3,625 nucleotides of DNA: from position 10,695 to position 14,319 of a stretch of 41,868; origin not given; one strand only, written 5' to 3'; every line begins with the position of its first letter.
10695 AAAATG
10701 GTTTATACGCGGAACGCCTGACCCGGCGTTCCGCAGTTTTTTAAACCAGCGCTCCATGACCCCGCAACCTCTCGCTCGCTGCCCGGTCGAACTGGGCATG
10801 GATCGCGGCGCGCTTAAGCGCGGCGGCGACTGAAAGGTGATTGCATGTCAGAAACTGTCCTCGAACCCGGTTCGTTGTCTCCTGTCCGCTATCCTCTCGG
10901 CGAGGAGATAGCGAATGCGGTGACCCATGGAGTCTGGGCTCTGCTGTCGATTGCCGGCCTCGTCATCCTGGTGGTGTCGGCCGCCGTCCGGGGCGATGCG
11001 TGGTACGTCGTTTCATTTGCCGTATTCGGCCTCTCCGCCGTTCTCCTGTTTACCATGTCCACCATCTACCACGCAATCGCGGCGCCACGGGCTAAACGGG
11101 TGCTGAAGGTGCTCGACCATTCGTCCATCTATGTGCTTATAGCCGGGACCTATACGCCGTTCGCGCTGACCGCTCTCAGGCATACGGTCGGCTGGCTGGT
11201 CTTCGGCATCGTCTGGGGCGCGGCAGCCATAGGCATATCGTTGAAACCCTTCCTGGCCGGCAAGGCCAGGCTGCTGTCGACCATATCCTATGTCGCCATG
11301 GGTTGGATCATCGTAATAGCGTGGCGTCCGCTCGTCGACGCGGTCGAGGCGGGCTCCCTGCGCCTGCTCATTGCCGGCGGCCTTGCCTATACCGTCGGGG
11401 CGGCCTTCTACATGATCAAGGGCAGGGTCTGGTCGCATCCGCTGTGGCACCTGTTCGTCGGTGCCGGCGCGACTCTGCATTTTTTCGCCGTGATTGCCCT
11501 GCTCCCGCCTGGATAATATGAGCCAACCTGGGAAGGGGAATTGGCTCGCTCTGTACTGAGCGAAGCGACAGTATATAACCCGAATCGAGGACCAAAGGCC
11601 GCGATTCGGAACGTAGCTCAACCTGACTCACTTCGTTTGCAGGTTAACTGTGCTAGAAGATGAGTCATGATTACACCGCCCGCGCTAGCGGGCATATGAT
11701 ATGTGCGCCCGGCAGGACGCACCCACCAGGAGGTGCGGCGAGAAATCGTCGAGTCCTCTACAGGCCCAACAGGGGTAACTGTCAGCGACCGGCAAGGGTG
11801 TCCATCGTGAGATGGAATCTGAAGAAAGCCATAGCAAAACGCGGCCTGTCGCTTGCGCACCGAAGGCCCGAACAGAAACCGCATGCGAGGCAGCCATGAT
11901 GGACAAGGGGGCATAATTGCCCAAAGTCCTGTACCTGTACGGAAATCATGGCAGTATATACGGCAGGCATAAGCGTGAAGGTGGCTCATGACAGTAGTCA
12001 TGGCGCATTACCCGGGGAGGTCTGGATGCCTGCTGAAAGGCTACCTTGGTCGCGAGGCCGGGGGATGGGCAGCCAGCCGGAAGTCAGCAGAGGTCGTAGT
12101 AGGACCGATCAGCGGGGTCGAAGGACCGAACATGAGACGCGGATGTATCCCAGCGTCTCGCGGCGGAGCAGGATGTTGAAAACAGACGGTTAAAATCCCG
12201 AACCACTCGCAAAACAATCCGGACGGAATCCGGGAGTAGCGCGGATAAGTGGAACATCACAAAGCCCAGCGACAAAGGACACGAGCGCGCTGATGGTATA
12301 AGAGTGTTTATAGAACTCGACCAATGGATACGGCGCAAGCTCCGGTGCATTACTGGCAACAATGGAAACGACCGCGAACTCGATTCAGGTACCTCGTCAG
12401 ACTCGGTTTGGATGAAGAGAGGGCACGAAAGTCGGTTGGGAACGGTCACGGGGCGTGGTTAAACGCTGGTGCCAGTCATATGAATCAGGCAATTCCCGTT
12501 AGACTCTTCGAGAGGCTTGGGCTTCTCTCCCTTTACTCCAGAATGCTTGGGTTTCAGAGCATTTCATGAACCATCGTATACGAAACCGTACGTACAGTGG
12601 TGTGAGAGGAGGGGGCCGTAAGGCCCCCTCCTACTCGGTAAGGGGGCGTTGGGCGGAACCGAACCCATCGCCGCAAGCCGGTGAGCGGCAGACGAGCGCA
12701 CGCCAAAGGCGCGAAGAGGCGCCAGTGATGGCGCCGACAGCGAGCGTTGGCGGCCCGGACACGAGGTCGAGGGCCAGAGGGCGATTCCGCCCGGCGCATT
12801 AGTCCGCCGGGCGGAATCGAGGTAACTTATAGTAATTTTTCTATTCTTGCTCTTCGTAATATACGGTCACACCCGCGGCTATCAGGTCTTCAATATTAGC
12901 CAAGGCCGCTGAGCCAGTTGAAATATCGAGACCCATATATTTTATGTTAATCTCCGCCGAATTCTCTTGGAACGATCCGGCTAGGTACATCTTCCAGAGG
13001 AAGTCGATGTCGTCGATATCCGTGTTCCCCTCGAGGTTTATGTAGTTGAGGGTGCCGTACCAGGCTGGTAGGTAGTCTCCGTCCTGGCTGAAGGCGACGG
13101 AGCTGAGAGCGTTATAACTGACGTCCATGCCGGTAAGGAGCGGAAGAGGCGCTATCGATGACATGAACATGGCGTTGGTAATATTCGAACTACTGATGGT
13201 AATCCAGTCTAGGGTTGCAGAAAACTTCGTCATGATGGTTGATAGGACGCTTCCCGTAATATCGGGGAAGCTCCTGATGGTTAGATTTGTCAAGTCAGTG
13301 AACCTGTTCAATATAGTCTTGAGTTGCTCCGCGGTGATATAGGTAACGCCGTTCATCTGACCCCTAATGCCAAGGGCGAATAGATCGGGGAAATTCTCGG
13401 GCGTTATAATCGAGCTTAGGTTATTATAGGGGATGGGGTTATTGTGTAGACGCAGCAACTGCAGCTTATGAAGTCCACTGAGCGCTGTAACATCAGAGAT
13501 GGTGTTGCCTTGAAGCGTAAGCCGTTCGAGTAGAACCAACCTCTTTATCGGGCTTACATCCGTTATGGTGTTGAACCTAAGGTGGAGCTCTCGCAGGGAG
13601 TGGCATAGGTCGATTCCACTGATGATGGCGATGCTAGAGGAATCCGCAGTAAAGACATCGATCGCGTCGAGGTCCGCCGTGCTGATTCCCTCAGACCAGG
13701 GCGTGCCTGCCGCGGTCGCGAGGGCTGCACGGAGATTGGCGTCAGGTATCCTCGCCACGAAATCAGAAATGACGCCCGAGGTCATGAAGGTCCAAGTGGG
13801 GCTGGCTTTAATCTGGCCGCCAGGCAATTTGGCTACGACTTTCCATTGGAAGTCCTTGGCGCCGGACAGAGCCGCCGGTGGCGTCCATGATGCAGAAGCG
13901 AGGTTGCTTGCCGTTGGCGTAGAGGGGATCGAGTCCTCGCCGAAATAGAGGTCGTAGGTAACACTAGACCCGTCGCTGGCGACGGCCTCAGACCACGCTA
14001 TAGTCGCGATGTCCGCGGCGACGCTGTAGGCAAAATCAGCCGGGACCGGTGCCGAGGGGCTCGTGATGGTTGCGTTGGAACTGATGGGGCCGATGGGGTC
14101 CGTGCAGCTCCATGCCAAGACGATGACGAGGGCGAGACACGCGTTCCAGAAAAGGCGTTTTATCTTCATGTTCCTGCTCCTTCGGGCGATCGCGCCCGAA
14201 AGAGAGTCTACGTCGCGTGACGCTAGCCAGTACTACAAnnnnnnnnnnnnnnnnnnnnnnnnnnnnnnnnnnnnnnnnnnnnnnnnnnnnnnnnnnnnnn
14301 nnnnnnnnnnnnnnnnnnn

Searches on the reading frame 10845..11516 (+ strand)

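Call 8: search_protein_families(library=pfam, proteins=[window:10845-11516:+])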
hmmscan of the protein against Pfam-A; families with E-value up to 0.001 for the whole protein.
window:10845-11516:+ (223 aa): 1 family
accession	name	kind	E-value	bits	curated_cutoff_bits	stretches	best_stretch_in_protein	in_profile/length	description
PF03006.26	HlyIII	-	7e-40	137.5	26.2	1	20-213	5-224/224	Haemolysin-III related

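Call 81: search_protein_families(library=ncbifam, proteins=[window:10845-11516:+], max_evalue=0.001)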
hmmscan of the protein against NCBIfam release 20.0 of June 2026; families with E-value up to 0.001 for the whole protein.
window:10845-11516:+ (223 aa): 2 families
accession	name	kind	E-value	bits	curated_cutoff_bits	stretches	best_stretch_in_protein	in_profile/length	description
NF011669.1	PRK15087.1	equivalog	1.6e-70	236.8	80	1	21-217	1-197/199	PAQR family membrane homeostasis protein TrhA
TIGR01065.1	hlyIII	subfamily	2.2e-59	200.4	172.2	1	20-218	1-202/204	hemolysin III family protein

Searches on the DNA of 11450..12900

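Call 78: search_rna_families(source=window, start=11450, end=12900, threshold=evalue, max_evalue=0.01)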
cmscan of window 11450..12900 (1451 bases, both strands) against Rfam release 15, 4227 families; matches with E-value up to 0.01: 2.
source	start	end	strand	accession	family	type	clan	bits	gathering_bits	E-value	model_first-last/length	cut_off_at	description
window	11801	11989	+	RF02001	group-II-D1D4-3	Intron;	CL00102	95.5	32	9.2e-20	1-170/170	no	Group II catalytic intron D1-D4-3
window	12041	12126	+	RF01998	group-II-D1D4-1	Intron;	CL00102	50.3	35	1e-07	1-84/84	no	Group II catalytic intron D1-D4-1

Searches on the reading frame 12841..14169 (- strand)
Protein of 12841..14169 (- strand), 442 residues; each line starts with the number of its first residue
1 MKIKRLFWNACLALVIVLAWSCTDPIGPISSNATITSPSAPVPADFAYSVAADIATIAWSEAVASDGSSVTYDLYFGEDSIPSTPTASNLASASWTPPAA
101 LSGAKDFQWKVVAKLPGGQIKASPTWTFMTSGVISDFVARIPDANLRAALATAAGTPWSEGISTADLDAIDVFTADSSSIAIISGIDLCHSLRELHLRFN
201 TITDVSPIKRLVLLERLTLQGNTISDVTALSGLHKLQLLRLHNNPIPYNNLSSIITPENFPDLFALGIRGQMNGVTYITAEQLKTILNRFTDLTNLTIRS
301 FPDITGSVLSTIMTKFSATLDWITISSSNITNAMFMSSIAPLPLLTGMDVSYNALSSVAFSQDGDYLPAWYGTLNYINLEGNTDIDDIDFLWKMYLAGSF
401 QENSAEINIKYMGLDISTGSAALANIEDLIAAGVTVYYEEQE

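Call 8: search_protein_families(library=pfam, proteins=[window:12841-14169:-])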
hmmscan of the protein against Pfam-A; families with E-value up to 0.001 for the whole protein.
window:12841-14169:- (442 aa): 2 families
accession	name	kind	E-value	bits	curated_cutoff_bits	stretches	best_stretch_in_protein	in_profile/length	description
PF12799.13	LRR_4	-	3e-11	43.6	27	2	191-230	2-42/44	Leucine Rich repeats (2 copies)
PF13855.12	LRR_8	-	4.7e-08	33.1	27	1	191-246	2-61/61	Leucine rich repeat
